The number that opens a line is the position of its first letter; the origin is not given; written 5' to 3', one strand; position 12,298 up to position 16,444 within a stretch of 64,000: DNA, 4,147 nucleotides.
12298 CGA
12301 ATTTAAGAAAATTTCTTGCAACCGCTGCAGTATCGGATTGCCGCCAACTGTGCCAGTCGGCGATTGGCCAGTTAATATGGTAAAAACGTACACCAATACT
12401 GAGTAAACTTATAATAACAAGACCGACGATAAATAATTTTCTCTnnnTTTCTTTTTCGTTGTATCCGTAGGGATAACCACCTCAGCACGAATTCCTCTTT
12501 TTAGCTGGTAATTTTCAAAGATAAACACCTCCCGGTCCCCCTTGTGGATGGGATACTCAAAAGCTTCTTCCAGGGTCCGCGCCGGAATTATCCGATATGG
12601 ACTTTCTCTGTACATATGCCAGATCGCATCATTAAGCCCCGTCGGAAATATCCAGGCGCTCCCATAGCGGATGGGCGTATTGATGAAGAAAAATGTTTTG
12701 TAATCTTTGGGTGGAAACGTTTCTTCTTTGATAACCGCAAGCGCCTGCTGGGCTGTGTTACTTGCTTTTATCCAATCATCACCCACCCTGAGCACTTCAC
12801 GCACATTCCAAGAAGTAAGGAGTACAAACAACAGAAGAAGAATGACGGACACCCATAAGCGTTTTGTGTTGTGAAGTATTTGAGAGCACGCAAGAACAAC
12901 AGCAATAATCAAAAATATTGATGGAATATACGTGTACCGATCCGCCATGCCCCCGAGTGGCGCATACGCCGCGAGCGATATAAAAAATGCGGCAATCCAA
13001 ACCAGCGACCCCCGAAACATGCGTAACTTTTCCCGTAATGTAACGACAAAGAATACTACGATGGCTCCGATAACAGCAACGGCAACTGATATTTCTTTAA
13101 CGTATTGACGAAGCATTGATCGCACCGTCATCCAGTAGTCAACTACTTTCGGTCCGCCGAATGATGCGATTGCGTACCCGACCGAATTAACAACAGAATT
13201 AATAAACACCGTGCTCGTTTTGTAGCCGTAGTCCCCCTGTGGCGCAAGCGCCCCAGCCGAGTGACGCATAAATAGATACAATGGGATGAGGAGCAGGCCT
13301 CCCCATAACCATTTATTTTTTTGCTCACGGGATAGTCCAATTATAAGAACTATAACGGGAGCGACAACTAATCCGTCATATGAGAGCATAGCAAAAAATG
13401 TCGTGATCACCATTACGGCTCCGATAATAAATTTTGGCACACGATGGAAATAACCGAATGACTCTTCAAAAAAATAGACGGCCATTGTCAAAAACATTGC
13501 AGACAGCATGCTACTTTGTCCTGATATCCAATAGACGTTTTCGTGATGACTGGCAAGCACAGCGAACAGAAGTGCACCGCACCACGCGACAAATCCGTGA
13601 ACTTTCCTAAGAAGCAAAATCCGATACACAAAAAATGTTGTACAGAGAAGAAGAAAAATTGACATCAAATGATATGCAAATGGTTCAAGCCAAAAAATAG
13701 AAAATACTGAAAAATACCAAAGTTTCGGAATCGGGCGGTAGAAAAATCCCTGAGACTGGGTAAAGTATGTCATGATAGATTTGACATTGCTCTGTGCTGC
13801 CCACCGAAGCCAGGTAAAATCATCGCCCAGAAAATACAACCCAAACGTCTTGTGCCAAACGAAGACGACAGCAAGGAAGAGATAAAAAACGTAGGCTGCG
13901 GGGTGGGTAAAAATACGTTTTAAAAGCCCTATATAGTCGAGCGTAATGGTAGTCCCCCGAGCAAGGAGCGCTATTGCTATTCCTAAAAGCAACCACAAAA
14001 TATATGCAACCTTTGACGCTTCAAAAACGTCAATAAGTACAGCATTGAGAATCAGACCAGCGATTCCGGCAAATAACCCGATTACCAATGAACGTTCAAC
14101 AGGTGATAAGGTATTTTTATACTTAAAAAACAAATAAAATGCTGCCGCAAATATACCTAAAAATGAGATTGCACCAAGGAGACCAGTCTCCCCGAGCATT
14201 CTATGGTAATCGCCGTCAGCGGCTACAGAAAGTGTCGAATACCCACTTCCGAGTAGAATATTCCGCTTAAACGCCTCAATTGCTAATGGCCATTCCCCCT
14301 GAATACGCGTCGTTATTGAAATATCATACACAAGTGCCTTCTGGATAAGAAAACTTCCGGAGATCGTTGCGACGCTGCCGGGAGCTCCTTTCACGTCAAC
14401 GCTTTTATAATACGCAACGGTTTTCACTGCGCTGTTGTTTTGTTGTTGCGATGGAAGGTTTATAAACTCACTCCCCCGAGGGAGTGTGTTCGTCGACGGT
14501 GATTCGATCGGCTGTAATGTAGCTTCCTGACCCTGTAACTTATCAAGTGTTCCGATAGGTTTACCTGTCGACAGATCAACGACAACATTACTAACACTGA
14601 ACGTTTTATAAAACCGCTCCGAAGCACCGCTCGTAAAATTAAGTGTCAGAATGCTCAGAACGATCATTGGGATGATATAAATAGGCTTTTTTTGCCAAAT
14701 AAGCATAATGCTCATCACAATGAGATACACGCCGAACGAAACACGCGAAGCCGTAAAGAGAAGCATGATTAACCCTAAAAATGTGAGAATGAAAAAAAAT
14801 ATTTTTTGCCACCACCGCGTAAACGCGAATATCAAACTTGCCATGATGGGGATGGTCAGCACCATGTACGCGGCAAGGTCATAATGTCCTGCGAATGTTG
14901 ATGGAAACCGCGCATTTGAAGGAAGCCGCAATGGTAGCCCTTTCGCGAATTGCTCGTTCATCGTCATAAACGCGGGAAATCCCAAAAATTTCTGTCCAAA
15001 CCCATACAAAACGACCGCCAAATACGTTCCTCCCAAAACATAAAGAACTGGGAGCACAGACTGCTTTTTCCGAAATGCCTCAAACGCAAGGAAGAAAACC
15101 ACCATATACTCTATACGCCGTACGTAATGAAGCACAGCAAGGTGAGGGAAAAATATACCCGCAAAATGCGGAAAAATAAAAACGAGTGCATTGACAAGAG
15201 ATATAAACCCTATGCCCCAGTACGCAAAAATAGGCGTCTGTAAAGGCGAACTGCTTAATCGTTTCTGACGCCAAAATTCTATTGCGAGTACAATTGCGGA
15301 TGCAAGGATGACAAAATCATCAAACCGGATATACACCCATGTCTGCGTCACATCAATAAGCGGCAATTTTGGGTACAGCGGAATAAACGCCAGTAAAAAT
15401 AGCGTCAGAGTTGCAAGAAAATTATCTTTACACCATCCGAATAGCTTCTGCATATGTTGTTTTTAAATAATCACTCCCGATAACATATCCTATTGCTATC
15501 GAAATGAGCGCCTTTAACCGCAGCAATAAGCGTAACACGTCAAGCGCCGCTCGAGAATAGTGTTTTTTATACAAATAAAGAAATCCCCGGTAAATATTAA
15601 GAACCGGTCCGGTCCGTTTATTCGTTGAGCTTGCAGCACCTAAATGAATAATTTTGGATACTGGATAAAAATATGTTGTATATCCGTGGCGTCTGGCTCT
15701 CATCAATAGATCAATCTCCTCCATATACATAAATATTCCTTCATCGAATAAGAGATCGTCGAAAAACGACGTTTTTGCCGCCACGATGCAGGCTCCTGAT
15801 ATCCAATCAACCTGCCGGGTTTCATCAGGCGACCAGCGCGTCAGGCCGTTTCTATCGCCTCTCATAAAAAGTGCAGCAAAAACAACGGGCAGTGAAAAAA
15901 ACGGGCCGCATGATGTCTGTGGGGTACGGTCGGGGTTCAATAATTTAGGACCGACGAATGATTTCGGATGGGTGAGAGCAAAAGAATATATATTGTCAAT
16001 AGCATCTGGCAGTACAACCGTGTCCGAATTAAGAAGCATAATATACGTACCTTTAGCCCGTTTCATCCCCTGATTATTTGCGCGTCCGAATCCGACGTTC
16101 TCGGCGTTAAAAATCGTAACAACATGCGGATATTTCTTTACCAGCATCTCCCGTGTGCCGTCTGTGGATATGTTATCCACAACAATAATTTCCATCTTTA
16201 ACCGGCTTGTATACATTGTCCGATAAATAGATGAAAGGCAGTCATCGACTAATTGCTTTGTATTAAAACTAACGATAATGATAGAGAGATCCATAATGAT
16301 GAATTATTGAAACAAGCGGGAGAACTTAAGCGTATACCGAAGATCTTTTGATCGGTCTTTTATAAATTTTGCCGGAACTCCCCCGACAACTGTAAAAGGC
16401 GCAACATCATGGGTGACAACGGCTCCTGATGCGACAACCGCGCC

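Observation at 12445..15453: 1002-aa fusion of an O-antigen ligase/polymerase-like (Wzy_C) module with a second GT-C-like membrane module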

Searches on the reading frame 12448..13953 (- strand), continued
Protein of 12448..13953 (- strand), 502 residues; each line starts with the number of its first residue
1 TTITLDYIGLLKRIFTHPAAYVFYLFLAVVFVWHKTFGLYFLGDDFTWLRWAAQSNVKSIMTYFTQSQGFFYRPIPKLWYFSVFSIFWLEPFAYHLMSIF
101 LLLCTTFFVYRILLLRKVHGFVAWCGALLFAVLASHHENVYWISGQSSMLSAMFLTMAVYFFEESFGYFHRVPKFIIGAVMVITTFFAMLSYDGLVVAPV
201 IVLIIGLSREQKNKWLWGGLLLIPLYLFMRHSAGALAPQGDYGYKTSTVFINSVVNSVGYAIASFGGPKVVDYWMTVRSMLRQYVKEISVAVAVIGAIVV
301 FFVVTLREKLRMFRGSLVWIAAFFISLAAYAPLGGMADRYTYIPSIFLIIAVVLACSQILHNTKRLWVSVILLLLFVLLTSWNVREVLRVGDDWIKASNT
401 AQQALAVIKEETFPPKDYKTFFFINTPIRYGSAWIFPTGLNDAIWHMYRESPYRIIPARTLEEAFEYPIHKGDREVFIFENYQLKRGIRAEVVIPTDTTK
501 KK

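Call 70: find_encoding_contigs(protein=P0174, flank=5000, max_places=2)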
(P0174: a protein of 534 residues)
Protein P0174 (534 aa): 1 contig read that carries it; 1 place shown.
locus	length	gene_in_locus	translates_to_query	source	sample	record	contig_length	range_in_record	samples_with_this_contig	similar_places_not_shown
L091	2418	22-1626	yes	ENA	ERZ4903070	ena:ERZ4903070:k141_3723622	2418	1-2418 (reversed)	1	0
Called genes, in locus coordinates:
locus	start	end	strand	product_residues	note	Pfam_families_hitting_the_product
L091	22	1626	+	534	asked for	-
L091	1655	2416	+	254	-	?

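Call 73: find_encoding_contigs(protein=P0144, flank=6000, max_places=2)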
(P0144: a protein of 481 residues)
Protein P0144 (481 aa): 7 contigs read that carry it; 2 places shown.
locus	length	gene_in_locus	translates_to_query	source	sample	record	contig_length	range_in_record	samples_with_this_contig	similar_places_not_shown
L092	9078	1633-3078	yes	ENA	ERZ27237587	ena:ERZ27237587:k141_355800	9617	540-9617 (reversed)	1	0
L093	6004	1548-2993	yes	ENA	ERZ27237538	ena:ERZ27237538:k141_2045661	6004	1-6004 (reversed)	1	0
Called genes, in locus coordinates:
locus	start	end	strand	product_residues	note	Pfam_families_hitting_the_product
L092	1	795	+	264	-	?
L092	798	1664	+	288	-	PF00535:Glycos_transf_2, PF13641:Glyco_tranf_2_3, PF13712:Glyco_tranf_2_5 (weak)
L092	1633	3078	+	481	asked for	-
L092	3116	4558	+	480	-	PF13231:PMT_2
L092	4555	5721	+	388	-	PF13439:Glyco_transf_4 (weak), PF00534:Glycos_transf_1, PF13692:Glyco_trans_1_4, PF13524:Glyco_trans_1_2 (weak)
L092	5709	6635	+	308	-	PF00535:Glycos_transf_2, PF13712:Glyco_tranf_2_5 (faint), PF13632:Glyco_trans_2_3 (weak), PF13641:Glyco_tranf_2_3 (weak)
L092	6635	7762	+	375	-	PF13439:Glyco_transf_4, PF20706:GT4-conflict, PF00534:Glycos_transf_1, PF13692:Glyco_trans_1_4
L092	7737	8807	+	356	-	PF13439:Glyco_transf_4 (faint), PF00534:Glycos_transf_1, PF13692:Glyco_trans_1_4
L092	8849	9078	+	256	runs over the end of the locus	?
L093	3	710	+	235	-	?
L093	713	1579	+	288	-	PF00535:Glycos_transf_2, PF13641:Glyco_tranf_2_3, PF13712:Glyco_tranf_2_5 (weak)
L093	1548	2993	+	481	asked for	-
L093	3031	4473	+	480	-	PF13231:PMT_2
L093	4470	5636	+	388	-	PF13439:Glyco_transf_4 (weak), PF00534:Glycos_transf_1, PF13692:Glyco_trans_1_4, PF13524:Glyco_trans_1_2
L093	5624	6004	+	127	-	?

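Call 74: find_encoding_contigs(protein=P0178, flank=6000, max_places=2)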
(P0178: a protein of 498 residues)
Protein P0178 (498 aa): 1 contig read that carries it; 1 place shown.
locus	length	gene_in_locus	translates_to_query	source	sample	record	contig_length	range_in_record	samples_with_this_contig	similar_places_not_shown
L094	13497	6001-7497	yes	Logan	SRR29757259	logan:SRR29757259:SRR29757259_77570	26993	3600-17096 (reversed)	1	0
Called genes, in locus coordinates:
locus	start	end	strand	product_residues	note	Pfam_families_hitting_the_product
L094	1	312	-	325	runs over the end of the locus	PF02674:Colicin_V, PF00188:CAP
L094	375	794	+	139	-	PF05635:23S_rRNA_IVP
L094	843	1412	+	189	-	PF13439:Glyco_transf_4 (faint)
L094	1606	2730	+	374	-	PF13439:Glyco_transf_4 (weak), PF20706:GT4-conflict, PF00534:Glycos_transf_1, PF13692:Glyco_trans_1_4, PF13524:Glyco_trans_1_2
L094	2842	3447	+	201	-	PF25087:GMPPB_C (faint), PF00132:Hexapep, PF14602:Hexapep_2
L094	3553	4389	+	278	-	PF00535:Glycos_transf_2, PF10111:Glyco_tranf_2_2 (faint), PF12804:NTP_transf_3 (weak), PF13641:Glyco_tranf_2_3, PF13506:Glyco_transf_21 (faint), PF13632:Glyco_trans_2_3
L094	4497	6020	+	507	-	PF04932:Wzy_C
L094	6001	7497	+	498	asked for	-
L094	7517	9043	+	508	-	PF13231:PMT_2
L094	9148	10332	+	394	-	PF13439:Glyco_transf_4, PF00534:Glycos_transf_1, PF13692:Glyco_trans_1_4, PF13524:Glyco_trans_1_2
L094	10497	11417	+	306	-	PF00535:Glycos_transf_2, PF10111:Glyco_tranf_2_2 (weak), PF13641:Glyco_tranf_2_3, PF13712:Glyco_tranf_2_5 (faint), PF13632:Glyco_trans_2_3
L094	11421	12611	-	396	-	-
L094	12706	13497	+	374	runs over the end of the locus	PF13439:Glyco_transf_4, PF00534:Glycos_transf_1, PF13692:Glyco_trans_1_4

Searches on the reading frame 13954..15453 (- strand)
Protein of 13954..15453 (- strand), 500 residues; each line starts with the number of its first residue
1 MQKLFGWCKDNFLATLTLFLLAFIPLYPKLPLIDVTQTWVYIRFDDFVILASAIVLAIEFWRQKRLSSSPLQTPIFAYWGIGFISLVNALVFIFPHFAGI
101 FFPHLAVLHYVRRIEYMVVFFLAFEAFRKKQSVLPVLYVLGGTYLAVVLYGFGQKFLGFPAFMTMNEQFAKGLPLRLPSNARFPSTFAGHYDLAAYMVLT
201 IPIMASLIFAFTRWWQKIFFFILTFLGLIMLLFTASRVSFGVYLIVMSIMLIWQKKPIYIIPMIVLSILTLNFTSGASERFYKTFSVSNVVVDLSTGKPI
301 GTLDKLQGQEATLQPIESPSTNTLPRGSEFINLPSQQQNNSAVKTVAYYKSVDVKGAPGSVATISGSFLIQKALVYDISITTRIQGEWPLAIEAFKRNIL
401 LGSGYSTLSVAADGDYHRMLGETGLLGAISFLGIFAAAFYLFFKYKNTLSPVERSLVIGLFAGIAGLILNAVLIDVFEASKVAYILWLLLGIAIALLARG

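Call 7: search_protein_families(library=pfam, proteins=[window:13954-15453:-], max_evalue=10)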
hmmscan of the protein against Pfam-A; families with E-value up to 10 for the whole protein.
seq(500 aa): 1 family
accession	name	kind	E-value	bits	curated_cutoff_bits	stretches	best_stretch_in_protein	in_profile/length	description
PF04932.20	Wzy_C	-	0.007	16.6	31.7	1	223-423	2-124/149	O-Antigen ligase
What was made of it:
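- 13963..15453 (-): N module, aa 1-497: Wzy_C / O-antigen-ligase-superfamily module (GT-CB-like), 12 TM helices, both ends cytoplasmic. Wzy_C gives E=0.007 when scanned alone (call 7).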

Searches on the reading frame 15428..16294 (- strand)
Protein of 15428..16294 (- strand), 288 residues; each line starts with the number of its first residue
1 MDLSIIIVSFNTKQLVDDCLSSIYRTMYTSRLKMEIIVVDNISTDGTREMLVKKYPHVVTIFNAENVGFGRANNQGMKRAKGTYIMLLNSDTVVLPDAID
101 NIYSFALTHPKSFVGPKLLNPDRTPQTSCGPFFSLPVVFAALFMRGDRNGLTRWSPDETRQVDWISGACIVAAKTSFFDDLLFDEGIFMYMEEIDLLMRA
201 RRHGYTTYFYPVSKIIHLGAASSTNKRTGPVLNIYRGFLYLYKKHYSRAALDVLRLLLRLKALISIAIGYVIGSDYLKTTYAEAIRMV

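Call 7: search_protein_families(library=pfam, proteins=[window:15428-16294:-], max_evalue=10)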
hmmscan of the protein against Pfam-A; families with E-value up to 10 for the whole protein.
window:15428-16294:- (288 aa): 7 families
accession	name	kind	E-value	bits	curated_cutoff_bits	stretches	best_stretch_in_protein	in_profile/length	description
PF00535.33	Glycos_transf_2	-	5e-24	85.5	23.3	1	4-117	1-114/168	Glycosyl transferase family 2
PF13641.12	Glyco_tranf_2_3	-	2.5e-15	57.6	27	1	3-218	3-212/230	Glycosyltransferase like family 2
PF10111.15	Glyco_tranf_2_2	-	4.2e-05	23.6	27.3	1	15-105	14-105/276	Glycosyltransferase like family 2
PF23291.1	KOW4_SPT5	-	0.00078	19.7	27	1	225-247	23-45/55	Transcription elongation factor SPT5, fourth KOW domain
PF13632.12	Glyco_trans_2_3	-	0.0024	18.1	27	1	84-220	1-125/198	Glycosyl transferase family group 2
PF13704.12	Glyco_tranf_2_4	-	0.055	14.4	27.5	1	34-66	20-50/98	Glycosyl transferase family 2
PF13712.12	Glyco_tranf_2_5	-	0.15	12.2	27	0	6-41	2-37/210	Glycosyltransferase like family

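Call 54: search_solved_structures(query=window:15428-16294:-, max_evalue=0.001)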
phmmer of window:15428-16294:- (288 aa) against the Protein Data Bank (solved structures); distinct sequences matched with E-value up to 0.001: 18.
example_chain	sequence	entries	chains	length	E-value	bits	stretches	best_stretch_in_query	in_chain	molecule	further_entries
2z87_A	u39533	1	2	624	3.6e-09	39.4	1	4-100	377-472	Chondroitin synthase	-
2z86_A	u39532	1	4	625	3.6e-09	39.4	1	4-100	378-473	Chondroitin synthase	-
5tze_C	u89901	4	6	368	1.2e-07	34.3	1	1-112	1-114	Glycosyl transferase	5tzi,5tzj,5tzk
5tz8_A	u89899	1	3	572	3e-07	33.1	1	1-112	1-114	Glycosyl transferase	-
6p61_A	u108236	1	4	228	4.4e-07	32.6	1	3-110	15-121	Glycosyltransferase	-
8bz4_A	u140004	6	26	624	4.5e-07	32.5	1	3-110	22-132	Glycosyltransferase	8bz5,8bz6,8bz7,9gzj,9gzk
8bz8_A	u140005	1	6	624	5.7e-07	32.2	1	3-110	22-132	Glycosyltransferase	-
3bcv_A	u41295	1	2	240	6.7e-07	31.9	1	3-109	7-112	Putative glycosyltransferase protein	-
9omh_A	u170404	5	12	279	2e-06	30.4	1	2-103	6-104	Glycosyltransferase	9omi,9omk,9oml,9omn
9omj_A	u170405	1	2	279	2e-06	30.4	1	2-103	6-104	Glycosyltransferase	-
9omm_A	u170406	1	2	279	2e-06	30.4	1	2-103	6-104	Glycosyltransferase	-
6h1j_A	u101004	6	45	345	2.7e-06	29.9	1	3-109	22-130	Probable ss-1,3-N-acetylglucosaminyltransferase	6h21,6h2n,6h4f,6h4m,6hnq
5hea_A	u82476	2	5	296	5.2e-06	29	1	3-105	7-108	Putative glycosyltransferase (GalT1)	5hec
6yv7_B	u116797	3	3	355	7.4e-06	28.5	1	4-93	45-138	Glycosyl transferase, family 2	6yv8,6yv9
6yv7_A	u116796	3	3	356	7.5e-06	28.5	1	4-93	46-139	Glycosyl transferase, family 2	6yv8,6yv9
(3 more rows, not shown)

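Call 55: search_protein_families(library=ncbifam, proteins=[window:15428-16294:-], max_evalue=0.001)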
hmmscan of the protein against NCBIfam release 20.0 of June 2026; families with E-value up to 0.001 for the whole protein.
window:15428-16294:- (288 aa): 22 families
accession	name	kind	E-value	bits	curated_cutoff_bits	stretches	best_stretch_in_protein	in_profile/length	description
NF047683.1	TeichurnBiosyTuaG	equivalog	9.1e-15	55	400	1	3-113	8-118/252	teichuronic acid biosynthesis protein TuaG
NF007482.0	PRK10073.1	equivalog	6.9e-14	51.6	423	1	2-106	7-110/334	glycosyltransferase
NF038302.1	EPS_HpsE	equivalog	1.1e-13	50.9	300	1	1-111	1-116/307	hormogonium polysaccharide biosynthesis glycosyltransferase HpsE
NF041875.1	EPS_EpsD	equivalog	4.5e-13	49.3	370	1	3-121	1-120/325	exopolysaccharide biosynthesis glycosyltransferase EpsD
TIGR03937.1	PgaC_IcaA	equivalog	3.4e-11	42.8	422.3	1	3-104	47-148/407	poly-beta-1,6-N-acetyl-D-glucosamine synthase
TIGR03111.1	glyc2_xrt_Gpos1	hypoth_equivalog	4e-11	42.4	363.95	1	3-102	51-152/439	TIGR03111 family XrtG-associated glycosyltransferase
TIGR04283.1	glyco_like_mftF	equivalog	1.4e-10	41.2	182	1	3-106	1-97/221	TIGR04283 family arsenosugar biosynthesis glycosyltransferase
TIGR03965.1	mycofact_glyco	equivalog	2.6e-10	39.7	280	1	2-217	75-280/467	mycofactocin biosynthesis glycosyltransferase MftF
TIGR04009.1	wcaE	equivalog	5.2e-10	39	369.2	1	1-108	1-109/248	colanic acid biosynthesis glycosyltransferase WcaE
NF050050.1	ProtGlycPglI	equivalog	9.8e-09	35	500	1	3-102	4-104/306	GalNAc(5)-diNAcBac-PP-undecaprenol beta-1,3-glucosyltransferase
NF038299.1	EPS_HpsN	equivalog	3.2e-08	32.9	425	1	3-97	3-97/317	hormogonium polysaccharide biosynthesis glycosyltransferase HpsN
NF053739.1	GlytfEpsEBac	equivalog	6.2e-07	28.7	450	1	3-110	3-111/265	glycosyltransferase EpsE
TIGR01556.1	rhamnosyltran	subfamily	3e-06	26.7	200.55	1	33-234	21-217/281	rhamnosyltransferase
TIGR04242.1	nodulat_NodC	equivalog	3.2e-06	26.4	550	1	4-102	51-152/395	chitooligosaccharide synthase NodC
NF007453.0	PRK10018.1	equivalog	2.9e-05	23.9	382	1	3-99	8-104/280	colanic acid biosynthesis glycosyltransferase WcaA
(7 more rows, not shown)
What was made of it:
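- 15428..16294 (-): Upstream GT2 glycosyltransferase (288 aa). It overlaps the ORF start and always precedes the fusion or the split pair. It resembles ordinary chain-extending GT2s such as TuaG, HpsE and EpsD (call 55).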
